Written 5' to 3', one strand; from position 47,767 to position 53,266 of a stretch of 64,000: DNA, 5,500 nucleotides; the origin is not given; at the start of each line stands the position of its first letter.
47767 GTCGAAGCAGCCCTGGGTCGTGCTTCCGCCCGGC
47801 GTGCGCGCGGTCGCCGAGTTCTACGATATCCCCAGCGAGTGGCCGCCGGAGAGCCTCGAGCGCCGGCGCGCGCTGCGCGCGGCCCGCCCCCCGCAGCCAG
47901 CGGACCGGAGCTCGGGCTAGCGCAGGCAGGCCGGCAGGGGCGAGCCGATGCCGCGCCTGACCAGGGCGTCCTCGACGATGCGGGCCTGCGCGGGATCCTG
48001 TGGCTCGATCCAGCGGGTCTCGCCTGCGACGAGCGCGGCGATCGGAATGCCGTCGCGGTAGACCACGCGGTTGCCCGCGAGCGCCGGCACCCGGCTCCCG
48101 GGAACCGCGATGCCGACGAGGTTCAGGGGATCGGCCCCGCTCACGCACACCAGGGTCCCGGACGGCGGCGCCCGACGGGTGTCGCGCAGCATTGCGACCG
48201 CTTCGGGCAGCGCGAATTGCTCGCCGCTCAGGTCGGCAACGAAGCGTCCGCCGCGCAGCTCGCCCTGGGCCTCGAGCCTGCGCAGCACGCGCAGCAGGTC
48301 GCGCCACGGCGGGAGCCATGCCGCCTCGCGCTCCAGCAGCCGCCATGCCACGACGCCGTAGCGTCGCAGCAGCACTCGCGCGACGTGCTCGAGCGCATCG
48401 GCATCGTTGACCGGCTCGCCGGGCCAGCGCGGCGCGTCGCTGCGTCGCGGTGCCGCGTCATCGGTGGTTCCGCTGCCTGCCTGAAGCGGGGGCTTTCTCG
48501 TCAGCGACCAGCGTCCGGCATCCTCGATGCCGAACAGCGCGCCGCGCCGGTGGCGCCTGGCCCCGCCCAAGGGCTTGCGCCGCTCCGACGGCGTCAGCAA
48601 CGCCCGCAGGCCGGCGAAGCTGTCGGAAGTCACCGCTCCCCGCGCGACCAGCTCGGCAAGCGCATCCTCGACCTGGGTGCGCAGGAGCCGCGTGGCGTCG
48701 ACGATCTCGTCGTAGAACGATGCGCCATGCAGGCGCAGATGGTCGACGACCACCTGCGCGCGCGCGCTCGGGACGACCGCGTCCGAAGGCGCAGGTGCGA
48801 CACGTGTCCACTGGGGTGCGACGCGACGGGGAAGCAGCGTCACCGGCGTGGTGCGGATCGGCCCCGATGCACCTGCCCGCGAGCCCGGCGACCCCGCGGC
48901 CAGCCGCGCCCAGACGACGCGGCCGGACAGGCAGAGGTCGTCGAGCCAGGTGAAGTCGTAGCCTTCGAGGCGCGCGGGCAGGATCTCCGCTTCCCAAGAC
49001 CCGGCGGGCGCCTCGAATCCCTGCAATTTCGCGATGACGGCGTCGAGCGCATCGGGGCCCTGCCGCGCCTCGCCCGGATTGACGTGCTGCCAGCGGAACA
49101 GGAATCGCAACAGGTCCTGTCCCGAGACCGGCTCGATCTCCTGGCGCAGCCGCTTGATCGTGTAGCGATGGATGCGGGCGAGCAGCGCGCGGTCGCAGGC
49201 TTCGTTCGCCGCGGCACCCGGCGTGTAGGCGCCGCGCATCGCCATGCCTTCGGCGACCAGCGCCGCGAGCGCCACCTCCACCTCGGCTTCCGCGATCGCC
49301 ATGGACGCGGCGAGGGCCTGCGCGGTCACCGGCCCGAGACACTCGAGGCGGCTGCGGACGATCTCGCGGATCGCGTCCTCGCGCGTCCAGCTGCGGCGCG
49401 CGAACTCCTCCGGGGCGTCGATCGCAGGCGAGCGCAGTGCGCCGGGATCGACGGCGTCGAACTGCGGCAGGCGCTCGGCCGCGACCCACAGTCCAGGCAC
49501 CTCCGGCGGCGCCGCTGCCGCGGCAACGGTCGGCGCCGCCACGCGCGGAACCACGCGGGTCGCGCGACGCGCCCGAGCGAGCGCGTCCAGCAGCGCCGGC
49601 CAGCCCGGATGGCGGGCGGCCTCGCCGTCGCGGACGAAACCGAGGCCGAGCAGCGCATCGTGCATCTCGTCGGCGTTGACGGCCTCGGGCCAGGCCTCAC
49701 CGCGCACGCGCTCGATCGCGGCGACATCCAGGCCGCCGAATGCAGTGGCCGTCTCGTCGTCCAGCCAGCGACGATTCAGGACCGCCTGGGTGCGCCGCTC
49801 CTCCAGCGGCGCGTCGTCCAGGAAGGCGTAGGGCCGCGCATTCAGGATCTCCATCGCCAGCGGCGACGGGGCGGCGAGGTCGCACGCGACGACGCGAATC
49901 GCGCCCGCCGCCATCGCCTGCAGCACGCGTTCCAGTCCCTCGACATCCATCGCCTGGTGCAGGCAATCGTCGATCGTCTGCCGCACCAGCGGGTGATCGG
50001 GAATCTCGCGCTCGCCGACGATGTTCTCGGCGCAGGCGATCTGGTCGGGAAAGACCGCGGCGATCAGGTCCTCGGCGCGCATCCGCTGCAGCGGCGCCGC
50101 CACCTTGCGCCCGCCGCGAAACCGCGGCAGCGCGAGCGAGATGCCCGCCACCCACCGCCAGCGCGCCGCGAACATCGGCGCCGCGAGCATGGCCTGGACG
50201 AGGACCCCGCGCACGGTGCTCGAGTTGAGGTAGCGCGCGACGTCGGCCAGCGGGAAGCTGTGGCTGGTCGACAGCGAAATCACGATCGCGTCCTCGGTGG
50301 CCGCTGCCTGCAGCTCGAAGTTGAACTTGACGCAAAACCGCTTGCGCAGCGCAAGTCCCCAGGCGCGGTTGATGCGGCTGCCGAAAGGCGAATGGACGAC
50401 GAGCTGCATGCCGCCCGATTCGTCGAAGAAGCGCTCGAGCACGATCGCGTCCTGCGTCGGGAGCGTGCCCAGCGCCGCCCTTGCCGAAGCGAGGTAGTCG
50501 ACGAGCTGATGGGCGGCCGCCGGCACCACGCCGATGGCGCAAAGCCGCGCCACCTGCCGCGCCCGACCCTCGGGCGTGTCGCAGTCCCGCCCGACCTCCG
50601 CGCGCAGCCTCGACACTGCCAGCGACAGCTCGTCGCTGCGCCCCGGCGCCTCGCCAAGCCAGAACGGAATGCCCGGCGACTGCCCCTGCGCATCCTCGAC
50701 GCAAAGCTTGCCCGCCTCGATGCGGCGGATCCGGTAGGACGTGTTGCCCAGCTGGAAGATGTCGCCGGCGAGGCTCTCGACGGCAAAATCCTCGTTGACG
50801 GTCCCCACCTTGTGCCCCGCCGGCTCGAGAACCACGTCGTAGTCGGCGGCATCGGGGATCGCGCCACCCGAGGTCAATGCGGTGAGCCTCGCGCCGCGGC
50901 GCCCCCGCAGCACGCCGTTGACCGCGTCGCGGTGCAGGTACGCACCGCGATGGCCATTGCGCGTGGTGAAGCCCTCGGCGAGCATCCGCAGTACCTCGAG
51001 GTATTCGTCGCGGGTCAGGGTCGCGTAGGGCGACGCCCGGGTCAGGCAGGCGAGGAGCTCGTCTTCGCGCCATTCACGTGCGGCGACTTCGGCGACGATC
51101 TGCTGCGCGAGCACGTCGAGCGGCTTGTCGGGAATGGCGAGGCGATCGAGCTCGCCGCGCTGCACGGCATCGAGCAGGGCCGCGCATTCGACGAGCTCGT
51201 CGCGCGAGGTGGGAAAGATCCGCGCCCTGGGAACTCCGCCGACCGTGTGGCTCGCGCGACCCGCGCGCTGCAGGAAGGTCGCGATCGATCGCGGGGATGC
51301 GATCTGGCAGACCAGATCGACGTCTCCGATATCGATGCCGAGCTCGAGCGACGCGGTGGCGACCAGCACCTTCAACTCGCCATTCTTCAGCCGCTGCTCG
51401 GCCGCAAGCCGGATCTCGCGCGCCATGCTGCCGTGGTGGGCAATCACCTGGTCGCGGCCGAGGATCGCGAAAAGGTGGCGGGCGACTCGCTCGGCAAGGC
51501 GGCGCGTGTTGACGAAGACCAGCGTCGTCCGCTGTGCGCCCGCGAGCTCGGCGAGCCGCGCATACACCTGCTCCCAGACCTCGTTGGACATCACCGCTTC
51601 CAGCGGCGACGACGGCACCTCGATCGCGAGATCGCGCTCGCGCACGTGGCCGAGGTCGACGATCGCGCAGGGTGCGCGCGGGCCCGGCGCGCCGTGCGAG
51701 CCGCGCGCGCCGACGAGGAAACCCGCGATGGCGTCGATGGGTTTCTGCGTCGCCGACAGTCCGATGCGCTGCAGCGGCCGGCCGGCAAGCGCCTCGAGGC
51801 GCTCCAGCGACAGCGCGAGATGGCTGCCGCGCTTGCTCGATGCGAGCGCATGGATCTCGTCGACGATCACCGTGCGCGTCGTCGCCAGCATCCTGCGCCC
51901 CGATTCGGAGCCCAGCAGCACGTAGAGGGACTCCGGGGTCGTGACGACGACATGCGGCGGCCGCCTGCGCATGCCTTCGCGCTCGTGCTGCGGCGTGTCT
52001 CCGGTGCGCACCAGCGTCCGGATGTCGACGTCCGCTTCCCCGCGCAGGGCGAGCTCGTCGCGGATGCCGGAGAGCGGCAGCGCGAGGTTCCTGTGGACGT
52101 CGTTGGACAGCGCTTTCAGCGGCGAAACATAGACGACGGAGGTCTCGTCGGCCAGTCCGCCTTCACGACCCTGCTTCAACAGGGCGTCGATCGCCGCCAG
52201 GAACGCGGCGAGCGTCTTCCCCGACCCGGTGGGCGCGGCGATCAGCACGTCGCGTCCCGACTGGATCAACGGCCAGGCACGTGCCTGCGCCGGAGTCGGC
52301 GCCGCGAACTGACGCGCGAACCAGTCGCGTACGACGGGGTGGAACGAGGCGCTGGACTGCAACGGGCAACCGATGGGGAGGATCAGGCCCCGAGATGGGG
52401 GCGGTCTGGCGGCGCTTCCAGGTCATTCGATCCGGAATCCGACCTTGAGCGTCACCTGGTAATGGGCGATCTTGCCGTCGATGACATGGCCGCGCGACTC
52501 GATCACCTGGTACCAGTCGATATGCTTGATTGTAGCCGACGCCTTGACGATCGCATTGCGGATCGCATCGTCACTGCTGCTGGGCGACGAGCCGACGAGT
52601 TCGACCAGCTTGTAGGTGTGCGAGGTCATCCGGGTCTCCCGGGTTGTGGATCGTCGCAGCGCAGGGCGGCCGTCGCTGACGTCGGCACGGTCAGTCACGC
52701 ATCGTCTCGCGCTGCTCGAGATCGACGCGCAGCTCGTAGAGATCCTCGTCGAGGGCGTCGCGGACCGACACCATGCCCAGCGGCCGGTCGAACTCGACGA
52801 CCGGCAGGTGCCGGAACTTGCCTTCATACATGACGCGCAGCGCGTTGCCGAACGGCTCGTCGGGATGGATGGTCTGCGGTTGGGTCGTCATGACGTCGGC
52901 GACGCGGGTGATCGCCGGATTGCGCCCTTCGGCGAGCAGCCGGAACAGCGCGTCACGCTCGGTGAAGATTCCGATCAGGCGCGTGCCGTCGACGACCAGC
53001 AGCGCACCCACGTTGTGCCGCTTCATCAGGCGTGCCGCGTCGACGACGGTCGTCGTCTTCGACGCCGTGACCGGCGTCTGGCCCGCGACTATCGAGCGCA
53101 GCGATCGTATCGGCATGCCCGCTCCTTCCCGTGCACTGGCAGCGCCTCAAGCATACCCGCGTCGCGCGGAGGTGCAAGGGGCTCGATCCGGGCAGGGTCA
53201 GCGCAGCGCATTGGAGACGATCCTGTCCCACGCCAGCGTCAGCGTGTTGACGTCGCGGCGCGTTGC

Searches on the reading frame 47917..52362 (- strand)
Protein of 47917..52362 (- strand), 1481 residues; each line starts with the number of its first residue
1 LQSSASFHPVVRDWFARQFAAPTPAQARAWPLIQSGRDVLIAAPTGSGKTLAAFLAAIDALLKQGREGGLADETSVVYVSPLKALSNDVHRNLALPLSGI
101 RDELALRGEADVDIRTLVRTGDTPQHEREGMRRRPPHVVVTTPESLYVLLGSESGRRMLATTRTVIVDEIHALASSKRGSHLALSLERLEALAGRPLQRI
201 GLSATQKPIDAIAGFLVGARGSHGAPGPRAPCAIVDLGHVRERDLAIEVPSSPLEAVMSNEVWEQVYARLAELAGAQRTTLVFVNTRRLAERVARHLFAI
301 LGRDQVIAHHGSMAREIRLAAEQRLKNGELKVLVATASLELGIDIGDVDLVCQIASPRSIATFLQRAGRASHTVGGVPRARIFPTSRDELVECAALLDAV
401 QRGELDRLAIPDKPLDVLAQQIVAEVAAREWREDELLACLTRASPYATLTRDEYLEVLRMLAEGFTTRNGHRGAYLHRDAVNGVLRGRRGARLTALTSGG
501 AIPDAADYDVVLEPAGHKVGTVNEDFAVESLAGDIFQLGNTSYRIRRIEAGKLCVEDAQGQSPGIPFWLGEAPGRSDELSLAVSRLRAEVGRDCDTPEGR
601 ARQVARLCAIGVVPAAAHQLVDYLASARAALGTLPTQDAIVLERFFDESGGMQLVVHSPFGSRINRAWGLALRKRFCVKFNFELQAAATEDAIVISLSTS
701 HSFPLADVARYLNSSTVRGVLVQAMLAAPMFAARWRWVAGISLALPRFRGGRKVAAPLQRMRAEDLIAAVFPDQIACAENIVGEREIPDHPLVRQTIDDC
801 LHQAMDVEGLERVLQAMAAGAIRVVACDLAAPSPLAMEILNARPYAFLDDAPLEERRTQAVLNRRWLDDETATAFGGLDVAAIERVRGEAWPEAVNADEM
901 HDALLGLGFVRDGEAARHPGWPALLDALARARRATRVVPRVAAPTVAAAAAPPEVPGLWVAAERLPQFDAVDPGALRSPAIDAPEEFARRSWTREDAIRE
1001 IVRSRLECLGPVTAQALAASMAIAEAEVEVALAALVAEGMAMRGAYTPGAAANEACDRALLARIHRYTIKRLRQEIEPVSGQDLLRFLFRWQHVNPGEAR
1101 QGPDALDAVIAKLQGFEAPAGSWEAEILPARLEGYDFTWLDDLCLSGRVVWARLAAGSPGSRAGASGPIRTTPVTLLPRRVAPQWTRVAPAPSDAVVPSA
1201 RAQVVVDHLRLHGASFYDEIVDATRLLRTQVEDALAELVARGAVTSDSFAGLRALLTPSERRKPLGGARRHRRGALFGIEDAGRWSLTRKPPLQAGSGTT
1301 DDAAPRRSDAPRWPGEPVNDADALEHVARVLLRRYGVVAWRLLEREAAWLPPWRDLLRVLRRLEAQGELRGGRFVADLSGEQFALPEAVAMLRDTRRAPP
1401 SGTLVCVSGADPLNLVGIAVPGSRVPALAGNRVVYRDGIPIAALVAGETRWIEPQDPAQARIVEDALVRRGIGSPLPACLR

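Call 50: search_protein_families(library=pfam, proteins=[window:47917-52362:-], max_evalue=0.00001)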
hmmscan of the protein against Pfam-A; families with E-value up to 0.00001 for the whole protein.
window:47917-52362:- (1481 aa): 8 families
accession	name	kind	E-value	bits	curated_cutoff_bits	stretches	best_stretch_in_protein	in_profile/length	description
PF08494.16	DEAD_assoc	-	1.2e-50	172.5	23.5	1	634-836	1-191/191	DEAD/H associated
PF00270.35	DEAD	-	1.1e-33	116.7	26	1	23-207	1-161/167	DEAD/DEAH box helicase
PF19306.5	WH_Lhr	-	9.1e-33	113.4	27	1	399-562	2-165/168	Large helicase-related protein, winged helix domain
PF23234.1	WH4_Lhr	-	1.1e-28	99.1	27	1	1320-1401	4-84/87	Large helicase-related protein, winged-helix domain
PF00271.37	Helicase_C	-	8e-18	65.1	23.5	1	275-370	13-106/110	Helicase conserved C-terminal domain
PF23235.1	WH3_Lhr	-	3.8e-12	46.8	27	1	1079-1153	1-74/95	Large helicase-related protein, winged-helix domain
PF04851.21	ResIII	-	2.5e-08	34.5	22.5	1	35-206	22-162/164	Type III restriction enzyme, res subunit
PF22590.2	Cas3-like_C_2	-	5.1e-07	30.4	27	1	278-370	3-101/106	CRISPR-associated nuclease/helicase Cas3, C-terminal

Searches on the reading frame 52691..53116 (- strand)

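Call 50: search_protein_families(library=pfam, proteins=[window:52691-53116:-], max_evalue=0.00001)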
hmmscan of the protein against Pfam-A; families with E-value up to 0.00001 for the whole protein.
window:52691-53116:- (141 aa): 1 family
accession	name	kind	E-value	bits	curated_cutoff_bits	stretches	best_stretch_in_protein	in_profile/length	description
PF00571.33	CBS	-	1.5e-28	99.3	24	2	72-124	1-54/57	CBS domain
